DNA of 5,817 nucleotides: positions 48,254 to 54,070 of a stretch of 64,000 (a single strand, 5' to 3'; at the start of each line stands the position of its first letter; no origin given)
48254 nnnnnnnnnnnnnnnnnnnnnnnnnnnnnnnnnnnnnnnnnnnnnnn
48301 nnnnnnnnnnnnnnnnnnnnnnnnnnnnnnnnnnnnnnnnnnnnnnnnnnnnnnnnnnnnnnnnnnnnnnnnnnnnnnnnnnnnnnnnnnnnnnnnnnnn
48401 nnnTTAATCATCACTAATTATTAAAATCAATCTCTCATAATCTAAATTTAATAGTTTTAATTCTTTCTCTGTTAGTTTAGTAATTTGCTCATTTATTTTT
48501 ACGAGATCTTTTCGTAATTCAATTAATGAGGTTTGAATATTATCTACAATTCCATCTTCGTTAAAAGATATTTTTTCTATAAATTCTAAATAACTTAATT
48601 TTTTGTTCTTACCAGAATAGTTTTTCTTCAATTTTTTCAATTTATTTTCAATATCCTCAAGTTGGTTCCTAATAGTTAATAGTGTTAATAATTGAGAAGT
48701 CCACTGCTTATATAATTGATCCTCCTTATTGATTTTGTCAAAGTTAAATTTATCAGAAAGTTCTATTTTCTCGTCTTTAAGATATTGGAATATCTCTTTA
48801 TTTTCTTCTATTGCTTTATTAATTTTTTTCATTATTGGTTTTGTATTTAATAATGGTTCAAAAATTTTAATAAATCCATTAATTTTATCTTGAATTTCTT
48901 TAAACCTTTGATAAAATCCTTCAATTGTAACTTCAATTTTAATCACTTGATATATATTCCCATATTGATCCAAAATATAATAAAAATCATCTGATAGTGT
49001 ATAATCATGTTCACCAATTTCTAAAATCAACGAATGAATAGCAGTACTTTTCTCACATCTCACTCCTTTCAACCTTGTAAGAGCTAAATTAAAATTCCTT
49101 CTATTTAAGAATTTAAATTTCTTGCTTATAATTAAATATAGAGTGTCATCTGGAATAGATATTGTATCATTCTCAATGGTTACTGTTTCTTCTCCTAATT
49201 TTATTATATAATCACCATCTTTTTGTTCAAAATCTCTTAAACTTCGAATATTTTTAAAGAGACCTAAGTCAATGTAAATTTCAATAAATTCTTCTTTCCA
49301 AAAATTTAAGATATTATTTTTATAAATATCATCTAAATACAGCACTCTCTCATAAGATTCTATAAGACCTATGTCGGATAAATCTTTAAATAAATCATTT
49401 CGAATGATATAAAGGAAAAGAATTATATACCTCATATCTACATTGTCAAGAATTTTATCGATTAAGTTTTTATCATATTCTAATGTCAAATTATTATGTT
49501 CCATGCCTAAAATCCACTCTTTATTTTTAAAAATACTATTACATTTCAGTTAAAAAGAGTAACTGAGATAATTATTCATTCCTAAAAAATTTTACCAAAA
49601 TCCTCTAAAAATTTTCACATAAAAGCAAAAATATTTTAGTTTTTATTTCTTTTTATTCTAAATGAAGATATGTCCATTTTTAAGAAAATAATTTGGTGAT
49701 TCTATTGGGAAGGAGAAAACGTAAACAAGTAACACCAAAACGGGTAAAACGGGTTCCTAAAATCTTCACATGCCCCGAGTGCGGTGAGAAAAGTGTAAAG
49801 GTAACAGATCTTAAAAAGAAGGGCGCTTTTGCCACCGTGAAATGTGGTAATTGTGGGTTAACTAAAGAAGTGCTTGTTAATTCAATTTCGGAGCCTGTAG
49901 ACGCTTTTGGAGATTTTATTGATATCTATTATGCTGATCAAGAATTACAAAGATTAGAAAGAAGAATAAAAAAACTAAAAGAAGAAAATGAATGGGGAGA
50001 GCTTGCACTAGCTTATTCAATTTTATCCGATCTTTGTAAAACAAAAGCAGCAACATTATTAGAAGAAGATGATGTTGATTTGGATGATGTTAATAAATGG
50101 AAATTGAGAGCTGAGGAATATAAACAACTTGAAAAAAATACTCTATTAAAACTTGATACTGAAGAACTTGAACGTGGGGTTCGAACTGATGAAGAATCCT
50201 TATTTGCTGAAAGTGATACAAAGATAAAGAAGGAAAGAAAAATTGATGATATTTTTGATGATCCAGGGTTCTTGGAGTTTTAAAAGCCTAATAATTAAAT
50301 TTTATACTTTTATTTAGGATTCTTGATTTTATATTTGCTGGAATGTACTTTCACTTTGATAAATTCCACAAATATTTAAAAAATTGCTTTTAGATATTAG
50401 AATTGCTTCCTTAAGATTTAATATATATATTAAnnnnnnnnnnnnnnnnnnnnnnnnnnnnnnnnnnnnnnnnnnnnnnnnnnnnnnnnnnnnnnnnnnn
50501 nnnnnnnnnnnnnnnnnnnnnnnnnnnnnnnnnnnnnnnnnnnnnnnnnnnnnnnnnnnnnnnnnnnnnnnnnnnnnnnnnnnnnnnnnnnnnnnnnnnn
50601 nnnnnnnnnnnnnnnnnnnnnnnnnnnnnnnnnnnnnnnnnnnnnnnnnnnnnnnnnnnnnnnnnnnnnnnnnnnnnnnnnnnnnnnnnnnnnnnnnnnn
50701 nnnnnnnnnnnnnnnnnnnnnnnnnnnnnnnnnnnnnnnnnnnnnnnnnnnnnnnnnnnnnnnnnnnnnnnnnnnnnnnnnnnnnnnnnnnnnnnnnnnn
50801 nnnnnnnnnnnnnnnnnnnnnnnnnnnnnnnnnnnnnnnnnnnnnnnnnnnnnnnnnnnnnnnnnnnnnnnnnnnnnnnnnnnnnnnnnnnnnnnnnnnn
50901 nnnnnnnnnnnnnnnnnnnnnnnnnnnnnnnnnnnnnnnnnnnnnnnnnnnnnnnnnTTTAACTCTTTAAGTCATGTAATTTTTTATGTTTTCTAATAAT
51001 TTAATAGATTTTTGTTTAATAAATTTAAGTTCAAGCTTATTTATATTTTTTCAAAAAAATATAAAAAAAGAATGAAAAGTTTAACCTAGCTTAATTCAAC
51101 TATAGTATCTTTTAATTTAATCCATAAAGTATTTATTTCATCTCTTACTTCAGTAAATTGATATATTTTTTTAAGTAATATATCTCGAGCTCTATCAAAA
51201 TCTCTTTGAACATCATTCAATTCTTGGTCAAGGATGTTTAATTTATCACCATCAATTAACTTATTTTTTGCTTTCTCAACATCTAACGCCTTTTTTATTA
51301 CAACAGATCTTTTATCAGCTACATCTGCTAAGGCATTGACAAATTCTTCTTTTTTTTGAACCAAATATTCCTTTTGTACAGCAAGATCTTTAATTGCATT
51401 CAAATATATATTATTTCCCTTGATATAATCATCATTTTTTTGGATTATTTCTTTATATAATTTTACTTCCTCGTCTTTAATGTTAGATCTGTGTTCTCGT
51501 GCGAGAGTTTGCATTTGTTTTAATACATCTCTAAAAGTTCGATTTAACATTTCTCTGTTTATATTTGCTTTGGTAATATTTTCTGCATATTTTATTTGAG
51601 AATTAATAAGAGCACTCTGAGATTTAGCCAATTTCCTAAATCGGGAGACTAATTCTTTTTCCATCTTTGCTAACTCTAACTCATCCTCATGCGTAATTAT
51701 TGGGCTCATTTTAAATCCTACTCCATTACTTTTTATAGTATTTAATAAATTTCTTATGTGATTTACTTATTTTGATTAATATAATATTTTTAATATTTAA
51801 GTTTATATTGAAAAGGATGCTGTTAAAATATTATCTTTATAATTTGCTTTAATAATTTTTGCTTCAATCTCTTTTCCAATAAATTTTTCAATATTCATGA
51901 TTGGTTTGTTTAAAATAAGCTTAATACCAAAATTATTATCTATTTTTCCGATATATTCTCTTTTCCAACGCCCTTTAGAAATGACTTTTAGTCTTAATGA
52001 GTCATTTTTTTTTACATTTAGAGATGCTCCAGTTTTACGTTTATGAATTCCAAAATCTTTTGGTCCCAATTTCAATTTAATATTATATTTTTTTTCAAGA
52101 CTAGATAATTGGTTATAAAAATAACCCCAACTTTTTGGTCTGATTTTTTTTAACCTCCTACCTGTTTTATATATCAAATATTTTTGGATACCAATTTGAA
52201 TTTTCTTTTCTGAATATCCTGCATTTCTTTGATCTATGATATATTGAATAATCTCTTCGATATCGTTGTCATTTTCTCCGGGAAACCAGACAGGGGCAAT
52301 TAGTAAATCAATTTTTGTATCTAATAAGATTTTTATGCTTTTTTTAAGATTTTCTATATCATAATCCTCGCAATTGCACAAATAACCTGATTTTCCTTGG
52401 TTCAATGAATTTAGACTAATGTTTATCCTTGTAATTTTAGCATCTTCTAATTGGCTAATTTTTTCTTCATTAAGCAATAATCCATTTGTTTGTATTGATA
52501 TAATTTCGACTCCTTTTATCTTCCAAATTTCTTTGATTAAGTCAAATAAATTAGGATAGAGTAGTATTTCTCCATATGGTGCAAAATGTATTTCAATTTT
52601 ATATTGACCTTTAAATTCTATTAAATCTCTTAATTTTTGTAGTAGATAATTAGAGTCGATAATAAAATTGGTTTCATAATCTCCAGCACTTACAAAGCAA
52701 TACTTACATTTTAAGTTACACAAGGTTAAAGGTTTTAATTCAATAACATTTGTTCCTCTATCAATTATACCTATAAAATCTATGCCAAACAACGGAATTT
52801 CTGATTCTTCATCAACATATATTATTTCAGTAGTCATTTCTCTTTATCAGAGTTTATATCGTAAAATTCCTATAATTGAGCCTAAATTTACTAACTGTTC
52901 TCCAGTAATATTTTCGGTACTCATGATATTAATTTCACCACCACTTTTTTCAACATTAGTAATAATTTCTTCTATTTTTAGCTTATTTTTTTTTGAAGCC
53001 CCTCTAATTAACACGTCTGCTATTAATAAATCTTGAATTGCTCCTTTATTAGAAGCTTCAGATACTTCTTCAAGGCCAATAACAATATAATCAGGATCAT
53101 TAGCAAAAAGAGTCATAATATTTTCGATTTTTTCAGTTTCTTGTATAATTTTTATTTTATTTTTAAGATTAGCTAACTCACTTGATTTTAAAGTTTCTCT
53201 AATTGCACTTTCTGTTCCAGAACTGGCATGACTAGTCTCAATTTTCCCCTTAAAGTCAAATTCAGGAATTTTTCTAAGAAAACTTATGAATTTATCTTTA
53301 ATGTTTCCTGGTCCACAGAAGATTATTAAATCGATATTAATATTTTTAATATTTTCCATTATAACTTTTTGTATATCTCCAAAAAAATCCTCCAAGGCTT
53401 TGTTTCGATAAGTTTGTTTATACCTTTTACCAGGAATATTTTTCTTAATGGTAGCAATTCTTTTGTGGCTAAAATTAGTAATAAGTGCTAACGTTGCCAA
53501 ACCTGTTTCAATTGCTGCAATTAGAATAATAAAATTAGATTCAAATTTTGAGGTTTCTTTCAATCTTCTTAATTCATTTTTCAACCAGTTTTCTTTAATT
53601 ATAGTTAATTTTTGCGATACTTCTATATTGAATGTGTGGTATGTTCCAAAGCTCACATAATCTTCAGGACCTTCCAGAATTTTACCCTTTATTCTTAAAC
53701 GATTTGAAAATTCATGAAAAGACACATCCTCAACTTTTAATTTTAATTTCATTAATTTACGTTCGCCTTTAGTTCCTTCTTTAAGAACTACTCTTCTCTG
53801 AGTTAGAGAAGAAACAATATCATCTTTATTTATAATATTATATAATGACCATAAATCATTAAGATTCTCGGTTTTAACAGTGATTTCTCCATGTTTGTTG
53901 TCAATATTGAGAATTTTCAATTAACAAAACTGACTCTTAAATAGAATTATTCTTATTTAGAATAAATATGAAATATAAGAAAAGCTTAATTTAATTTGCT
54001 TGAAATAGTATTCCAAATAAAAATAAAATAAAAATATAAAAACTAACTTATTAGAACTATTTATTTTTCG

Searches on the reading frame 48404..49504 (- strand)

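Call 5: search_protein_families(library=pfam, max_evalue=0.1, proteins=[window:48404-49504:-])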
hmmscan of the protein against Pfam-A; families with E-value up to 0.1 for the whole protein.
window:48404-49504:- (366 aa): 1 family
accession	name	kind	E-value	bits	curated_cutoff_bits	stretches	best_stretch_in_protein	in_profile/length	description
PF04136.21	COG3_N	-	0.0043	17.4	27.9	1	186-252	19-85/147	Conserved oligomeric Golgi complex subunit 3, N-terminal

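Call 111: search_protein_families(library=ncbifam, max_evalue=0.01, proteins=[window:48404-49504:-])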
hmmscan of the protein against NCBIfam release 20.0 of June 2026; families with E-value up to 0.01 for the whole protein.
window:48404-49504:- (366 aa): 0 families

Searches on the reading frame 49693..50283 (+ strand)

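Call 5: search_protein_families(library=pfam, max_evalue=0.1, proteins=[window:49693-50283:+])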
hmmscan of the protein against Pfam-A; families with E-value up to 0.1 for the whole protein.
window:49693-50283:+ (196 aa): 12 families
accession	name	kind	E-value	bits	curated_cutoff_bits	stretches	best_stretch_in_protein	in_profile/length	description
PF05129.18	Zn_ribbon_Elf1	-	1.2e-18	67.4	29.8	1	6-80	1-78/79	Transcription elongation factor Elf1 like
PF14354.12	Lar_restr_allev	-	0.0022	18.6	28.6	1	26-59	5-34/58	Restriction alleviation protein Lar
PF09723.15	Zn_ribbon_8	-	0.0044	17.4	34.4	0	26-36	28-39/41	Zinc ribbon domain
PF19769.4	CPxCG_zf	-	0.0051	17.1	27.2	1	27-61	1-36/183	CPxCG-related zinc finger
PF13248.11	Zn_ribbon_3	-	0.018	15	27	0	26-36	4-13/26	zinc-ribbon domain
PF01873.23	eIF-5_eIF-2B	-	0.058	13.7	27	0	6-55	69-115/117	Domain found in IF2B/IF5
PF19108.5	DUF5795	-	0.071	13.6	27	0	26-55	38-68/74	Family of unknown function (DUF5795)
PF24441.1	DUF7560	-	0.071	13.3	27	0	25-33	6-14/44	Family of unknown function (DUF7560)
PF10779.14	XhlA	-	0.074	13.7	34.7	0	80-102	29-51/67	Haemolysin XhlA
PF21344.3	Zn_ribbon_LysW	-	0.081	13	27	0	26-60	2-33/46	Alpha-aminoadipate carrier protein LysW-like, globular domain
PF14690.11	Zn_ribbon_ISL3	-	0.085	13.7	25.5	0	26-39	4-17/47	zinc-finger of transposase IS204/IS1001/IS1096/IS1165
PF13719.11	Zn_ribbon_5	-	0.1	12.9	29.3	0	25-55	3-32/37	zinc-ribbon domain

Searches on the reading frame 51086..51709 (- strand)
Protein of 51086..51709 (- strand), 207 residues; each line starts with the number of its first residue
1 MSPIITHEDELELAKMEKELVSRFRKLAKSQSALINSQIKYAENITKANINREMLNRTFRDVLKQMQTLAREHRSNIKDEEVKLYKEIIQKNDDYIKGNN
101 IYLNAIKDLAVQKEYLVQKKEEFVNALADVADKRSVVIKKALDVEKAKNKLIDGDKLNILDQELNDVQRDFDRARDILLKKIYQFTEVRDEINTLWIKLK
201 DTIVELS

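Call 5: search_protein_families(library=pfam, max_evalue=0.1, proteins=[window:51086-51709:-])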
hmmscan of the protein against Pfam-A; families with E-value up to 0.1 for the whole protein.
window:51086-51709:- (207 aa): 2 families
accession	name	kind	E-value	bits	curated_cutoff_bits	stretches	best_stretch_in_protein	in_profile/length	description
PF00611.28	FCH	-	0.061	14.1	27.8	0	14-74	27-77/78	Fes/CIP4, and EFC/F-BAR homology domain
PF20702.3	nSTAND2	-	0.063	13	24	0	103-143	31-71/279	Novel STAND NTPase 2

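Call 21: search_solved_structures(query=window:51086-51709:-, max_evalue=1)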
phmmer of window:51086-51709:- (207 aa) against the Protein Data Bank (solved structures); distinct sequences matched with E-value up to 1: 3.
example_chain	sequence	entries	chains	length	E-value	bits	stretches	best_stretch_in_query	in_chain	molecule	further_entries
9na8_C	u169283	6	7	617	0.099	16.2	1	26-165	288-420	AUGMIN subunit 3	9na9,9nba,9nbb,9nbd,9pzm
2n9v_A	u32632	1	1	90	0.77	13.2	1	51-115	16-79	Dermonecrotic toxin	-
3pqa_A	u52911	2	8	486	0.92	13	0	53-117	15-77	Lactaldehyde dehydrogenase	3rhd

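Call 66: find_homologous_proteins(query=window:51086-51709:-, max_evalue=0.001)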
Query window:51086-51709:- (207 aa): 543 proteins with E <= 0.001 among 827 candidates; the best 120 are listed.
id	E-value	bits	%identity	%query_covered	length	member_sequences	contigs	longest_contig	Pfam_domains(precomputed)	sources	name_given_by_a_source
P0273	2.3e-120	417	100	100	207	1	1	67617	-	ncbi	ncbi:MAG: hypothetical protein ACFE9N_00630 [Promethearchaeota archaeon]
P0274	8.1e-111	386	91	100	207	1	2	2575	-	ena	-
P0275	3.1e-110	384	91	100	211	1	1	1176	-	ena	-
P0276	4.1e-109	381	89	100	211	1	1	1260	-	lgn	-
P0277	1.6e-108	379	90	100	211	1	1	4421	-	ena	-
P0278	1.6e-108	379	90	100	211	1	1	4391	-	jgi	-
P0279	4.0e-108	378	90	100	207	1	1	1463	-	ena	-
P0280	5.1e-108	377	91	100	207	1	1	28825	-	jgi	jgi:hypothetical protein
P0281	5.4e-108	377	90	100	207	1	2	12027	-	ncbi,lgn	ncbi:MAG: hypothetical protein ACFFB6_13335 [Promethearchaeota archaeon]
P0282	1.6e-107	376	90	100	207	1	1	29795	-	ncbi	ncbi:MAG: hypothetical protein ACFE8C_02540 [Promethearchaeota archaeon]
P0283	4.3e-107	374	88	100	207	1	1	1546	-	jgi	jgi:hypothetical protein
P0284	5.1e-107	374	88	100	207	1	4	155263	-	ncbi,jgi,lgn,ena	-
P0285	5.4e-107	374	88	100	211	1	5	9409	-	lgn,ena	-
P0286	5.7e-107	374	91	100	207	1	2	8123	-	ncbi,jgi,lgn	-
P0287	6.0e-107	374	88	100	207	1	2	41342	-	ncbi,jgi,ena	-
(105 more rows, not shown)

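Call 75: predict_structure(alignment_id=A5)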
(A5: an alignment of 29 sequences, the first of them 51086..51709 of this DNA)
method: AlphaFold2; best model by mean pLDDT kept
length: 207 residues; sequences in the alignment: 29
mean_pLDDT: 83.5   pTM: 0.62
mean pLDDT of the five models: 83.5, 83.5, 79.4, 67.3, 63.5
residues with pLDDT >= 90: 33; 70-90: 164; 50-70: 7; < 50: 3
segments of 3 or more residues with pLDDT < 50: 1-3
pLDDT, mean of each block of 10 residues (from residue 1): 61 83 84 84 89 92 88 74 89 90 82 83 87 86 84 82 89 89 82 79 74
secondary structure, 60 per line:
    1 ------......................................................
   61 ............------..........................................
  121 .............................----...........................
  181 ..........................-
elements in order: H7-72 H79-149 H154-206

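Call 77: fold_search(model_id=the predicted structure, library=pdb)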
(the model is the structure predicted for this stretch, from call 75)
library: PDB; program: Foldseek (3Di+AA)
matches with E <= 10: 708; with E <= 0.001: 0
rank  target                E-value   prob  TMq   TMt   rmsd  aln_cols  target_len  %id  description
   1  4dcn_D                7.7e-03  1.00  0.68  0.71   3.9       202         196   11  Crystal Structure Analysis of the Arfaptin2 BAR domain in Complex with ARL1 (released 2012-06-13)
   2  1i49_A                8.2e-03  1.00  0.65  0.67   4.2       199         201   11  CRYSTAL STRUCTURE ANALYSIS OF ARFAPTIN (released 2001-05-16)
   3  8a1g_A                8.6e-03  1.00  0.47  0.45   7.8       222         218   16  Structure of the SNX1-SNX5 complex (released 2023-06-14)
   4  1i4d_A                1.2e-02  1.00  0.62  0.67   4.8       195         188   10  CRYSTAL STRUCTURE ANALYSIS OF RAC1-GDP COMPLEXED WITH ARFAPTIN (P21) (released 2001-05-16)
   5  4avm                  1.4e-02  1.00  0.45  0.41   8.4       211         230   15  Crystal structure of the N-BAR domain of human bridging integrator 2. (released 2012-06-20)
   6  8afz_A                1.4e-02  1.00  0.43  0.26   9.4       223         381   16  Architecture of the ESCPE-1 membrane coat (released 2023-06-21)
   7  9uhd                  1.5e-02  1.00  0.49  0.48   6.2       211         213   12  Structure of FAM92A BAR domain (released 2025-07-16)
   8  4dcn_C                1.7e-02  1.00  0.68  0.72   4.0       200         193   12  Crystal Structure Analysis of the Arfaptin2 BAR domain in Complex with ARL1 (released 2012-06-13)
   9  1i4d_B                2.2e-02  1.00  0.48  0.53   7.5       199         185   10  CRYSTAL STRUCTURE ANALYSIS OF RAC1-GDP COMPLEXED WITH ARFAPTIN (P21) (released 2001-05-16)
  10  3sog                  2.2e-02  0.99  0.40  0.42   7.5       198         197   12  Crystal structure of the BAR domain of human Amphiphysin, isoform 1 (released 2011-07-13)
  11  4i1q_B                2.3e-02  0.99  0.35  0.37  11.6       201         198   17  Crystal Structure of hBRAP1 N-BAR domain (released 2013-02-06)
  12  1x04                  2.8e-02  1.00  0.47  0.48   6.5       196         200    8  Crystal structure of endophilin BAR domain (mutant) (released 2006-05-02)
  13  3g9g                  3.0e-02  1.00  0.46  0.40   8.4       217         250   16  Crystal Structure of the N-terminal EFC/F-BAR domain of Syp1 (released 2009-09-22)
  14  3caz_A                3.1e-02  1.00  0.52  0.53   6.0       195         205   12  Crystal structure of a BAR protein from Galdieria sulphuraria (released 2008-03-04)
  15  3caz_B                3.1e-02  1.00  0.49  0.48   6.2       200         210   12  Crystal structure of a BAR protein from Galdieria sulphuraria (released 2008-03-04)
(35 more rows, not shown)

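Call 111: search_protein_families(library=ncbifam, max_evalue=0.01, proteins=[window:51086-51709:-])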
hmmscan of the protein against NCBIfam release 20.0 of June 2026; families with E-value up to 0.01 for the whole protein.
window:51086-51709:- (207 aa): 0 families

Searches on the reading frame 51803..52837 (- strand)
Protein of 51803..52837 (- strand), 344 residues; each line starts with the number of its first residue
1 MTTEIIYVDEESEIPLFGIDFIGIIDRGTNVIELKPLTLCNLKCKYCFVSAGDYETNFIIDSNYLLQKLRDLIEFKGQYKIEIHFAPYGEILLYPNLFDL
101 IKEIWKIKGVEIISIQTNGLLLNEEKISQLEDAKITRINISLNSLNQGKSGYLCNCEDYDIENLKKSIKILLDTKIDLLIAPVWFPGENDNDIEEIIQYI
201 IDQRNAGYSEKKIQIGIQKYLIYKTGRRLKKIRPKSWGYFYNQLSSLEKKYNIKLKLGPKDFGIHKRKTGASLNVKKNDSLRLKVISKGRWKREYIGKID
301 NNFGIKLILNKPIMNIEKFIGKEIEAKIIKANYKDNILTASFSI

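Call 5: search_protein_families(library=pfam, max_evalue=0.1, proteins=[window:51803-52837:-])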
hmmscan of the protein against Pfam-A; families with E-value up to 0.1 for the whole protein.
window:51803-52837:- (344 aa): 2 families
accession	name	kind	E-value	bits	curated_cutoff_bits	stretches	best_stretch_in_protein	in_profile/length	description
PF04055.27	Radical_SAM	-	1.1e-22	81.4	29.5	1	38-200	5-166/166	Radical SAM superfamily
PF19238.5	Radical_SAM_2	-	0.0028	17.8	26.7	0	122-192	64-132/151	Radical SAM-like domain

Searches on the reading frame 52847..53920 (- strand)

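Call 5: search_protein_families(library=pfam, max_evalue=0.1, proteins=[window:52847-53920:-])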
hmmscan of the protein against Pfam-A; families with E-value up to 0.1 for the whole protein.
window:52847-53920:- (357 aa): 5 families
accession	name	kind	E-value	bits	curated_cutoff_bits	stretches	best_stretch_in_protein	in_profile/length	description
PF03463.20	eRF1_1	-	3.5e-31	108.2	23.8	1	1-123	1-122/123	eRF1 domain 1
PF03465.20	eRF1_3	-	1.4e-19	71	25.8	1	258-357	1-106/106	eRF1 domain 3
PF03464.20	eRF1_2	-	3.5e-11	44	27.1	1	137-248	7-128/133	eRF1 domain 2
PF14860.11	DrrA_P4M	-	0.08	13.3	26.2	0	242-281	28-67/103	DrrA phosphatidylinositol 4-phosphate binding domain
PF22669.2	Exo_endo_phos2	-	0.085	12.8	27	0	262-340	11-81/288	Endonuclease/Exonuclease/phosphatase family 2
